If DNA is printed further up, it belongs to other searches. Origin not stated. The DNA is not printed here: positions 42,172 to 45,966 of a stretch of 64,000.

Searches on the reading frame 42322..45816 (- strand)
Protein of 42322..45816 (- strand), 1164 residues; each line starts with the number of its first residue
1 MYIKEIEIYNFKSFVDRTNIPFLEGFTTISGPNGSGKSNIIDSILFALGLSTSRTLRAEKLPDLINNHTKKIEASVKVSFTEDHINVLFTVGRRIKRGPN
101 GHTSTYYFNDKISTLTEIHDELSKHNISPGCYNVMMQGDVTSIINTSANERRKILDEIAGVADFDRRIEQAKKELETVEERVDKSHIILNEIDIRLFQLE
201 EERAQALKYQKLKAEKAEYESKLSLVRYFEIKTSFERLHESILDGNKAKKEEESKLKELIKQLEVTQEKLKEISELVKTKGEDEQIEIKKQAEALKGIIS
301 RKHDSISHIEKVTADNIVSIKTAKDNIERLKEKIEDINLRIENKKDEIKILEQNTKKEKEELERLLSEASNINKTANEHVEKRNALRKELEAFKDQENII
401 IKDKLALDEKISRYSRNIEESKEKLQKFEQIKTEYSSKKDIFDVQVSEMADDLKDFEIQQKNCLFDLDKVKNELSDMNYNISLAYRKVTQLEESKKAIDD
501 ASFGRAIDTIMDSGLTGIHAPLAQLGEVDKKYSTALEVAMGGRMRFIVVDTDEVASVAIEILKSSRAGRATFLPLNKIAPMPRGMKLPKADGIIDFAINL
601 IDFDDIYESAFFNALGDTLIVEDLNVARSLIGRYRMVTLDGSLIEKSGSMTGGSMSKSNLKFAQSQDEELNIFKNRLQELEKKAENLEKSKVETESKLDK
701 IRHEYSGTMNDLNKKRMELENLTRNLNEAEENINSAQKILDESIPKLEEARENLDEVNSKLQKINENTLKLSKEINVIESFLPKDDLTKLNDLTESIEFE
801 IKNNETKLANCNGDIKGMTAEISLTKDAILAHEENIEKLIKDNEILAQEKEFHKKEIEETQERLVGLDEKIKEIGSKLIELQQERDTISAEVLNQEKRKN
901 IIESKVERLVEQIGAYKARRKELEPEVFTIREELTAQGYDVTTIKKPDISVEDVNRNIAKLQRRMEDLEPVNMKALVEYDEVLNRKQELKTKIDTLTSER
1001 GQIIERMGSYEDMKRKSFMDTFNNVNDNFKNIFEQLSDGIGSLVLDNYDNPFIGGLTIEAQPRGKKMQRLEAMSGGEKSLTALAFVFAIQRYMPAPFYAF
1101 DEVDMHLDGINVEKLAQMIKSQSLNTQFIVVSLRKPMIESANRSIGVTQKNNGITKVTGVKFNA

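Call 10: search_protein_families(library=pfam, proteins=[window:42322-45816:-], max_evalue=0.001)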
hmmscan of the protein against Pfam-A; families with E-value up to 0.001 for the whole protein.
window:42322-45816:- (1164 aa): 7 families
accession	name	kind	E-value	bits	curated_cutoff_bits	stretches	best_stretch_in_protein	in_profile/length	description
PF02463.25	SMC_N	-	1.4e-50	172.3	40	1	2-1155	1-219/220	RecF/RecN/SMC N terminal domain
PF06470.18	SMC_hinge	-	1.4e-28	100.1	22.5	1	516-630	2-115/116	SMC proteins Flexible Hinge Domain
PF13175.12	AAA_15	-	8.5e-12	45.8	32.1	1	1-289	1-272/374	AAA ATPase domain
PF13304.12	AAA_21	-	7.7e-07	29.9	27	1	26-115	1-108/304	AAA domain, putative AbiEii toxin, Type IV TA system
PF13555.12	AAA_29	-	1e-06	28.8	27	1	4-48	2-46/61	P-loop containing region of AAA domain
PF13476.12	AAA_23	-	2.8e-06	28.6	27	1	6-271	2-171/201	AAA domain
PF10473.14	CENP-F_leu_zip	-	5.5e-05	23.7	34.5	1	868-1002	2-137/140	Leucine-rich repeats of kinetochore protein Cenp-F/LEK1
